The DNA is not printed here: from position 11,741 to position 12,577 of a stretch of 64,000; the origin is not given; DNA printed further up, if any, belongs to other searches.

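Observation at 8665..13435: Isoprenoid gene cluster: UppS, isopentenyl-phosphate kinase, a Nudix hydrolase, an IDI-1-like protein and IspH, with no other MEP or mevalonate genes in view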

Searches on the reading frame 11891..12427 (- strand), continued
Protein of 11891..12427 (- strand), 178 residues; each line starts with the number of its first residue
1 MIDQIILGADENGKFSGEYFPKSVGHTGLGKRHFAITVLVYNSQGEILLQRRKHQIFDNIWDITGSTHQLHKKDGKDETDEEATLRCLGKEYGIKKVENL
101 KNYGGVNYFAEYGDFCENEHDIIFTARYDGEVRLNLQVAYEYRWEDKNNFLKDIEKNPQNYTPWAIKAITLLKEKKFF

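Call 75: fold_search(model_id=the predicted structure, library=pdb)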
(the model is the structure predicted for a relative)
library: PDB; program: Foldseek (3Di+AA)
matches with E <= 10: 537; with E <= 0.001: 239
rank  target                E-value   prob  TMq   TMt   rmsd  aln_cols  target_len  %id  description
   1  1nfs_A                2.2e-12  1.00  0.79  0.80   2.4       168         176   22  STRUCTURE AND MECHANISM OF ACTION OF ISOPENTENYLPYROPHOSPHATE-DIMETHYLALLYLPYROPHOSPHATE ISOMERASE: COMPLEX WITH NIPP (released 2003-06-24)
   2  1x83_A                4.9e-12  1.00  0.79  0.80   2.3       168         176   22  Y104F IPP isomerase reacted with (S)-bromohydrine of IPP (released 2005-01-25)
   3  1hx3_A                5.6e-12  1.00  0.78  0.79   2.6       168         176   23  CRYSTAL STRUCTURE OF E.COLI ISOPENTENYL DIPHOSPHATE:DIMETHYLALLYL DIPHOSPHATE ISOMERASE (released 2001-07-11)
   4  1hx3_B                9.9e-12  1.00  0.81  0.80   2.4       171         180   23  CRYSTAL STRUCTURE OF E.COLI ISOPENTENYL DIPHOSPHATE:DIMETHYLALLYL DIPHOSPHATE ISOMERASE (released 2001-07-11)
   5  1i9a_A                1.3e-11  1.00  0.80  0.80   2.6       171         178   23  STRUCTURAL STUDIES OF CHOLESTEROL BIOSYNTHESIS: MEVALONATE 5-DIPHOSPHATE DECARBOXYLASE AND ISOPENTENYL DIPHOSPHATE ISO (released 2001-03-28)
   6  1nfs_B                2.4e-11  1.00  0.82  0.81   2.2       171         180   22  STRUCTURE AND MECHANISM OF ACTION OF ISOPENTENYLPYROPHOSPHATE-DIMETHYLALLYLPYROPHOSPHATE ISOMERASE: COMPLEX WITH NIPP (released 2003-06-24)
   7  1x83_B                2.7e-11  1.00  0.81  0.80   2.2       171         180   22  Y104F IPP isomerase reacted with (S)-bromohydrine of IPP (released 2005-01-25)
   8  2i6k_A                4.5e-11  1.00  0.81  0.66   3.2       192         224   23  Crystal structure of human type I IPP isomerase complexed with a substrate analog (released 2007-06-05)
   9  2i6k_B                6.4e-11  1.00  0.81  0.67   3.2       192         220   23  Crystal structure of human type I IPP isomerase complexed with a substrate analog (released 2007-06-05)
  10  2fkb_A                1.3e-10  1.00  0.75  0.82   2.6       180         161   19  Crystal structure of a putative enzyme (possible Nudix hydrolase) from Escherichia Coli K12 (released 2006-02-21)
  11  2fkb_C                1.5e-10  1.00  0.74  0.79   2.9       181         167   19  Crystal structure of a putative enzyme (possible Nudix hydrolase) from Escherichia Coli K12 (released 2006-02-21)
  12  2icj                  2.4e-10  1.00  0.82  0.68   3.1       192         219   22  The crystal structure of human isopentenyl diphophate isomerase (released 2007-03-20)
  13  2dho                  2.7e-10  1.00  0.79  0.67   3.2       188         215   22  Crystal structure of human IPP isomerase I in space group P212121 (released 2007-06-05)
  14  2ick                  2.9e-10  1.00  0.82  0.68   3.1       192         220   24  Human isopentenyl diphophate isomerase complexed with substrate analog (released 2007-03-20)
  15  2pny                  3.3e-09  1.00  0.81  0.63   2.8       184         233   19  Structure of Human Isopentenyl-diphosphate Delta-isomerase 2 (released 2007-05-29)
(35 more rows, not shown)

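Call 86: find_encoding_contigs(protein=P0312, flank=10000, max_places=1)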
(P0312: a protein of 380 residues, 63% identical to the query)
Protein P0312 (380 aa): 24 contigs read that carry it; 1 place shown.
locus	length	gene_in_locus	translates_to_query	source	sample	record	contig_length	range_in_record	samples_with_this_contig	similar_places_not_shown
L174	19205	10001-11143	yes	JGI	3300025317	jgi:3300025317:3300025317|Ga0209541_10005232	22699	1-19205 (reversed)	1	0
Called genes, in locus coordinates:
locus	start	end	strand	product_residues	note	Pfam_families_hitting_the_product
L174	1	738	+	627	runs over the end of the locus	PF04675:DNA_ligase_A_N, PF01068:DNA_ligase_A_M, PF04679:DNA_ligase_A_C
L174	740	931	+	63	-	-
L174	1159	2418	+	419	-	PF01204:Trehalase, PF03200:Glyco_hydro_63 (faint), PF22422:MGH1-like_GH, PF01204:Trehalase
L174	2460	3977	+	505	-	PF13263:PHP_C (weak), PF27218:MJ0043_C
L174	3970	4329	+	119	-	PF09685:MamF_MmsF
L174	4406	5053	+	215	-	PF00156:Pribosyltran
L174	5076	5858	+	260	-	-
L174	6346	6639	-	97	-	PF05635:23S_rRNA_IVP (weak), PF22296:bAvd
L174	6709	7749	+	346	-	PF00078:RVT_1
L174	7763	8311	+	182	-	PF01195:Pept_tRNA_hydro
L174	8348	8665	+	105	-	PF01035:DNA_binding_1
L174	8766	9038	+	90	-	PF00708:Acylphosphatase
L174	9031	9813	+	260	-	PF01904:DUF72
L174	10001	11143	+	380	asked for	PF02670:DXP_reductoisom, PF08436:DXP_redisom_C, PF13288:DXPR_C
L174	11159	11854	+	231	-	PF01128:IspD, PF12804:NTP_transf_3 (weak), PF02348:CTP_transf_3 (weak)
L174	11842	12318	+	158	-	PF02542:YgbB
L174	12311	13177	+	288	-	PF00288:GHMP_kinases_N, PF08544:GHMP_kinases_C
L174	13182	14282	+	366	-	PF04551:GcpE, PF26540:GcpE_C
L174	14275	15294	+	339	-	PF02401:LYTB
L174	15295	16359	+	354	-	PF00348:polyprenyl_synt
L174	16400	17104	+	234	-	PF01255:Prenyltransf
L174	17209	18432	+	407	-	-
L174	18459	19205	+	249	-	?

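Call 87: find_encoding_contigs(protein=P0331, flank=10000, max_places=1)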
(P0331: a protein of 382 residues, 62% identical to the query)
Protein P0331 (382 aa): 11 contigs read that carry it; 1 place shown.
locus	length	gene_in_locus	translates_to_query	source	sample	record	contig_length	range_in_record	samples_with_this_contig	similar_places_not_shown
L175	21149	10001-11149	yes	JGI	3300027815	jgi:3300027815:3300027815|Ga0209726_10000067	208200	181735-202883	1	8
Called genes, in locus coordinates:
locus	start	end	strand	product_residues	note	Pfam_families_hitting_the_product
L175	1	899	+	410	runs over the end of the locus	PF07690:MFS_1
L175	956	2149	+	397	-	PF02463:SMC_N, PF13175:AAA_15, PF13476:AAA_23, PF13555:AAA_29 (weak), PF13304:AAA_21 (faint)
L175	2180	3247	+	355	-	PF02661:Fic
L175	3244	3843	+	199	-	-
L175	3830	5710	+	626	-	PF04675:DNA_ligase_A_N, PF01068:DNA_ligase_A_M, PF04679:DNA_ligase_A_C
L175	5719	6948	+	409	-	PF01204:Trehalase, PF22422:MGH1-like_GH, PF03200:Glyco_hydro_63 (faint), PF01204:Trehalase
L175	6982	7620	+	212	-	PF03167:UDG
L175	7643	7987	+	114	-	PF09685:MamF_MmsF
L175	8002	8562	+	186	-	PF01195:Pept_tRNA_hydro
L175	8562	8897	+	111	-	PF01035:DNA_binding_1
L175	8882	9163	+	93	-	PF00708:Acylphosphatase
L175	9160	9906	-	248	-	PF12710:HAD, PF23270:HAD_RAM2_N (weak)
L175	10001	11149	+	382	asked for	PF02670:DXP_reductoisom, PF08436:DXP_redisom_C, PF13288:DXPR_C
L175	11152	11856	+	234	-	PF01128:IspD, PF02348:CTP_transf_3, PF12804:NTP_transf_3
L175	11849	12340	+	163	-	PF02542:YgbB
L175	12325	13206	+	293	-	PF00288:GHMP_kinases_N, PF08544:GHMP_kinases_C (weak)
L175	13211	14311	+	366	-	PF04551:GcpE, PF26540:GcpE_C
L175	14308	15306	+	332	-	PF02401:LYTB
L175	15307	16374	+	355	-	PF00348:polyprenyl_synt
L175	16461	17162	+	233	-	PF01255:Prenyltransf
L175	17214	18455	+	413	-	-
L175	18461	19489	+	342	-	PF10432:bact-PGI_C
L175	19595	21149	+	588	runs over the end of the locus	PF13230:GATase_4 (weak), PF13522:GATase_6, PF13537:GATase_7, PF01380:SIS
